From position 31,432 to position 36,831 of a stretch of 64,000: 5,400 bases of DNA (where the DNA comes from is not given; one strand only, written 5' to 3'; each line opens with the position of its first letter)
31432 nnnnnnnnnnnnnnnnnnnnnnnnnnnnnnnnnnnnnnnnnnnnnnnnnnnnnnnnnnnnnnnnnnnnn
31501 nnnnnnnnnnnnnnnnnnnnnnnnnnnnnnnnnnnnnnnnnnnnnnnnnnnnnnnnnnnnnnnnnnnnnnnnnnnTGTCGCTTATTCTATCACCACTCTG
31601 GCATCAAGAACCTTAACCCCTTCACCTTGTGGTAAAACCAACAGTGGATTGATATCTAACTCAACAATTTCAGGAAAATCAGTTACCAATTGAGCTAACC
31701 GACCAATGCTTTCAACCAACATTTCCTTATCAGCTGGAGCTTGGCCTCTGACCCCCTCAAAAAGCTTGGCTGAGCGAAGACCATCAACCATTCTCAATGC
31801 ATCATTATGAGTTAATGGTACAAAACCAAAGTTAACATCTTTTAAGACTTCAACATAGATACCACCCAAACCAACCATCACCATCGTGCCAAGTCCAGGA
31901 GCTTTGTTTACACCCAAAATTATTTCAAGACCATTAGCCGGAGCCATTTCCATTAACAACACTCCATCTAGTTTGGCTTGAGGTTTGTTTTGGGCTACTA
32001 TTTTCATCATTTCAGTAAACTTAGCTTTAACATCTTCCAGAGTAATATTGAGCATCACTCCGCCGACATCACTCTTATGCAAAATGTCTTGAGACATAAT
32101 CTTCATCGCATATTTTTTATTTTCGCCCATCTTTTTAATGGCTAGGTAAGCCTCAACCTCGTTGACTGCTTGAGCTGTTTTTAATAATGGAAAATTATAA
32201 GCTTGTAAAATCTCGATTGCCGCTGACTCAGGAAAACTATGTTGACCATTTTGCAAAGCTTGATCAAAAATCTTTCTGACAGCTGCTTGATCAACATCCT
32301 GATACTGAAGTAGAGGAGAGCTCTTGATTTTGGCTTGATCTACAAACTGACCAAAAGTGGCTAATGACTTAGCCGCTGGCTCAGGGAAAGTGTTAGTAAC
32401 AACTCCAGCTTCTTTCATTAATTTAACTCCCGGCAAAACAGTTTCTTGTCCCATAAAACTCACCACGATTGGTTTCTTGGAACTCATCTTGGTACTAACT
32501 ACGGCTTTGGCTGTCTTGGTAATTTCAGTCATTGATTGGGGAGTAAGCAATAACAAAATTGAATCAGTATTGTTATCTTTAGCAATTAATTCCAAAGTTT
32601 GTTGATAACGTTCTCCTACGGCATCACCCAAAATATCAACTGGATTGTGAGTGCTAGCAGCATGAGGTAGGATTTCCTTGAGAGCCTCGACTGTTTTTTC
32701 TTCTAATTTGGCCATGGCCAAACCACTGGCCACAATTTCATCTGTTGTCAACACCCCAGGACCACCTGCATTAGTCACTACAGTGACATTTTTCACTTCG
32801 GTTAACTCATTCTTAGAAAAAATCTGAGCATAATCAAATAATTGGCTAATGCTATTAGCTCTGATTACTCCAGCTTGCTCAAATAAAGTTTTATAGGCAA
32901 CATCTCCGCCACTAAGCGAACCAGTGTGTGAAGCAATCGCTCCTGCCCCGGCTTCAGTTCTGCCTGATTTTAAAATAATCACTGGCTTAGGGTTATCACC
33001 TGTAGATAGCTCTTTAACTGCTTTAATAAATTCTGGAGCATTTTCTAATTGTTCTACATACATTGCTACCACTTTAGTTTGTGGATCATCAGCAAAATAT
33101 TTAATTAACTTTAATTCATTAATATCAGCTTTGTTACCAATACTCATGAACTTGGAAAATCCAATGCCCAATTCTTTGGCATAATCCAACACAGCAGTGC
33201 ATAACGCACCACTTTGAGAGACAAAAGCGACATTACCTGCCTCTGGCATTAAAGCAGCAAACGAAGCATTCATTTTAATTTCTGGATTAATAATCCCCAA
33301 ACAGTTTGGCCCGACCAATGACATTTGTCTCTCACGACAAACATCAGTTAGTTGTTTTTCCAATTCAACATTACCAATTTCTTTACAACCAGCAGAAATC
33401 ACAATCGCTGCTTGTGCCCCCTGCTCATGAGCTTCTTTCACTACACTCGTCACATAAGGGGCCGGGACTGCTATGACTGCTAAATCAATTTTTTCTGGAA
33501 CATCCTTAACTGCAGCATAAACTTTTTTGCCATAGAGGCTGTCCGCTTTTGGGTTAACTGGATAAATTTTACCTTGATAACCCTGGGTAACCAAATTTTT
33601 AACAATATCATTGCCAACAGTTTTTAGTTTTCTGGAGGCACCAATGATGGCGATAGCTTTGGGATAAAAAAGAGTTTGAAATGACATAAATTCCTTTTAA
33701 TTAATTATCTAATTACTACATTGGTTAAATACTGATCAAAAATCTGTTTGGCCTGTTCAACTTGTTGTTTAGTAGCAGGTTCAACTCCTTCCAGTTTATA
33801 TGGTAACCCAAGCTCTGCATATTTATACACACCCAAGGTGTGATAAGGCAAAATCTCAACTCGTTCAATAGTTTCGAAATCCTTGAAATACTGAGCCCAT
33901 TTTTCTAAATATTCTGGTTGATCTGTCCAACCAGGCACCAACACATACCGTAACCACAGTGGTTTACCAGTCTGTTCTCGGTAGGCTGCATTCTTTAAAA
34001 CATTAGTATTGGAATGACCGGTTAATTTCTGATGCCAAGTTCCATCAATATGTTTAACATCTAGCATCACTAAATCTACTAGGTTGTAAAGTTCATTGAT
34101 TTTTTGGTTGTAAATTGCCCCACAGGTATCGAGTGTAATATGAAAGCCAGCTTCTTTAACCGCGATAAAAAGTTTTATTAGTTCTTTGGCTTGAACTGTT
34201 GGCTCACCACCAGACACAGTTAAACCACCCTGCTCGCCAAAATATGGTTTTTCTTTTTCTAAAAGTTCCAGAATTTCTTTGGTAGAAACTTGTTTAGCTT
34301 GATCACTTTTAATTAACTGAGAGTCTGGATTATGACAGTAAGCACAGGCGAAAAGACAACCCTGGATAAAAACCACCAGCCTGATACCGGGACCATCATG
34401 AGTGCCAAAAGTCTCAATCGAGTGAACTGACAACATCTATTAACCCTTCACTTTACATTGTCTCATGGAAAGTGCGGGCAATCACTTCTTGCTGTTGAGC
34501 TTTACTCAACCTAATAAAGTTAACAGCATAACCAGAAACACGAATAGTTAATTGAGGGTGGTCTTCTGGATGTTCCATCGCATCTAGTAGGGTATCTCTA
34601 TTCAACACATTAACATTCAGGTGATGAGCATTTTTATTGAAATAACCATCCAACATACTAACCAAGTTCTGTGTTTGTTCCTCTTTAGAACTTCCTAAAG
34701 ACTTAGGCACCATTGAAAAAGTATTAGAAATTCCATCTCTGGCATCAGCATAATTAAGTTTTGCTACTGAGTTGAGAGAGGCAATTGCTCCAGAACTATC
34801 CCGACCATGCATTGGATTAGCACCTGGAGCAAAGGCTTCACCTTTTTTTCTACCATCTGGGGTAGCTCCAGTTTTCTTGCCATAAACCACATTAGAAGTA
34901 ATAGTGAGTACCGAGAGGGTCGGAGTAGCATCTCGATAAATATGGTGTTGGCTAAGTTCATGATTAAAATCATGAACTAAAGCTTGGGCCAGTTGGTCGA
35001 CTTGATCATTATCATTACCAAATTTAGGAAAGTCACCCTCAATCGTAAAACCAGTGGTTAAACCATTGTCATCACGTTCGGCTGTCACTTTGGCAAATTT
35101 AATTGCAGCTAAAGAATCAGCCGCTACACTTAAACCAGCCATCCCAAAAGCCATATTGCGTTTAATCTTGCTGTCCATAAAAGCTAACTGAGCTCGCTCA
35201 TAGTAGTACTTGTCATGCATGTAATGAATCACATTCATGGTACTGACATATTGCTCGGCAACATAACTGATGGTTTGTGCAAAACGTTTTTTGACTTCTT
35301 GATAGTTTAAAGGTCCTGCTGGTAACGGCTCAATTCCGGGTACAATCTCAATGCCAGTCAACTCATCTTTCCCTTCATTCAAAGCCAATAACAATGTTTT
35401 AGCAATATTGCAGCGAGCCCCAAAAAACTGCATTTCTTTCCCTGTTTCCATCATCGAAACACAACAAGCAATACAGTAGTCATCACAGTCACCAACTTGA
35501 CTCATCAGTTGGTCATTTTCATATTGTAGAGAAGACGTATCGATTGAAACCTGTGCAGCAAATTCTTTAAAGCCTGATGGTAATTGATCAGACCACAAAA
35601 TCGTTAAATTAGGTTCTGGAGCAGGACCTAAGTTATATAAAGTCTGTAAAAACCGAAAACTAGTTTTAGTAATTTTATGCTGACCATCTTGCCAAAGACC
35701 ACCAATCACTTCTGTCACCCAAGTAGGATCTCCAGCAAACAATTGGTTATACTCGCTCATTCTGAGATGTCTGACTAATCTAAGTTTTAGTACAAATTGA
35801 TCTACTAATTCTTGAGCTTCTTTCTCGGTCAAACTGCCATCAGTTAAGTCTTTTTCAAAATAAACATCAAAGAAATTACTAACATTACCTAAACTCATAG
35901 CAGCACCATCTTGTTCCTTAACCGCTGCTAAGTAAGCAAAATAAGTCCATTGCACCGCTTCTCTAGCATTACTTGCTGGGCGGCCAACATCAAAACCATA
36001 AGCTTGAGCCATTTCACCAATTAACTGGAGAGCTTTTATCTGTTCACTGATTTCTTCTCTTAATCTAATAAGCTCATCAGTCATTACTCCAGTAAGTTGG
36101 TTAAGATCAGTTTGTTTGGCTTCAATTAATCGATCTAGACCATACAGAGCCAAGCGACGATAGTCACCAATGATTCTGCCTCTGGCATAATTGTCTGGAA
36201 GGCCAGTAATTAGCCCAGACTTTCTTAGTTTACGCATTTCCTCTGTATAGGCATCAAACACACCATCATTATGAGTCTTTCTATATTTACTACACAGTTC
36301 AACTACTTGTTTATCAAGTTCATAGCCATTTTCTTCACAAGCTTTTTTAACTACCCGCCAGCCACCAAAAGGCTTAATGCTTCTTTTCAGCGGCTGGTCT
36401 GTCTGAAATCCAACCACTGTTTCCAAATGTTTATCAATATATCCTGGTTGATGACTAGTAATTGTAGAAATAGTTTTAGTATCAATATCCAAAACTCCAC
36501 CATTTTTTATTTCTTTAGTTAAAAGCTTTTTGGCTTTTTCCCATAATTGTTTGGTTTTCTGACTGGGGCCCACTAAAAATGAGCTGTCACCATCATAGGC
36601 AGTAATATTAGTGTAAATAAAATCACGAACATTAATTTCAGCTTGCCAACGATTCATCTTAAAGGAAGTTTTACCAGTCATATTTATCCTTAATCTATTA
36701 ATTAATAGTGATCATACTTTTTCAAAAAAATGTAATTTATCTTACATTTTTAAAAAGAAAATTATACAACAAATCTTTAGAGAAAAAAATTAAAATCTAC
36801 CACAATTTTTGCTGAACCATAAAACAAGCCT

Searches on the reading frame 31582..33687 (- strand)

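Call 14: search_protein_families(library=pfam, proteins=[window:31582-33687:-])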
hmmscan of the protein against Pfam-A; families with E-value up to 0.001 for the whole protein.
window:31582-33687:- (701 aa): 6 families
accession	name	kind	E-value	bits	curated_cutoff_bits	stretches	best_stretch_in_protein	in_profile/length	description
PF13549.11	ATP-grasp_5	-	1.1e-64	218.3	27.6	1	476-700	1-221/221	ATP-grasp domain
PF13607.11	Succ_CoA_lig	-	7.9e-54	181.6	27.4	1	150-290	1-138/138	Succinyl-CoA ligase like flavodoxin domain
PF13380.12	CoA_binding_2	-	3.5e-24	85.9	22.8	1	10-134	1-115/116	CoA binding domain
PF02629.25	CoA_binding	-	2e-12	48.2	22.3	1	9-100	3-97/97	CoA binding domain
PF19045.5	Ligase_CoA_2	-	3.3e-11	43.9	23.7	1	301-444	1-147/162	Ligase-CoA domain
PF00549.24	Ligase_CoA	-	2.9e-09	37.6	24.5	1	333-417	9-96/128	CoA-ligase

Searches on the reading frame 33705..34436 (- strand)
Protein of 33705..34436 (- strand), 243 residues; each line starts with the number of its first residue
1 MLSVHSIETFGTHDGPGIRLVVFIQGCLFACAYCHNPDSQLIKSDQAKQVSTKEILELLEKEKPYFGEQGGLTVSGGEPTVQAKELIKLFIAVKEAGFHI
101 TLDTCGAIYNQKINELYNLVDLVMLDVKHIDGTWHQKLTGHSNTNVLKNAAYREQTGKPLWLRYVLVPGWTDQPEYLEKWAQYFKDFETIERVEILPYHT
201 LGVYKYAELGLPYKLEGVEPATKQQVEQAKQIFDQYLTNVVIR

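Call 14: search_protein_families(library=pfam, proteins=[window:33705-34436:-])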
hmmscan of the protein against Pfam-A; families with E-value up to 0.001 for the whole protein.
window:33705-34436:- (243 aa): 2 families
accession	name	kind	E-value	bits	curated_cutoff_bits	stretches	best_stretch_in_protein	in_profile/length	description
PF04055.27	Radical_SAM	-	2.2e-20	73.9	29.5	1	21-174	1-158/166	Radical SAM superfamily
PF13353.11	Fer4_12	-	1.4e-18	68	22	1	14-140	2-123/137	4Fe-4S single cluster domain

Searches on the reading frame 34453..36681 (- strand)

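Call 14: search_protein_families(library=pfam, proteins=[window:34453-36681:-])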
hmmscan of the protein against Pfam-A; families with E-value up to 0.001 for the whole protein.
window:34453-36681:- (742 aa): 2 families
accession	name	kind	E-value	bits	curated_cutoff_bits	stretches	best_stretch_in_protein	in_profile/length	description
PF02901.20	PFL-like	-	6.2e-196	653.3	24.3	1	15-601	4-647/647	Pyruvate formate lyase-like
PF01228.26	Gly_radical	-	2.6e-39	134.4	22.2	1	617-723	1-106/106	Glycine radical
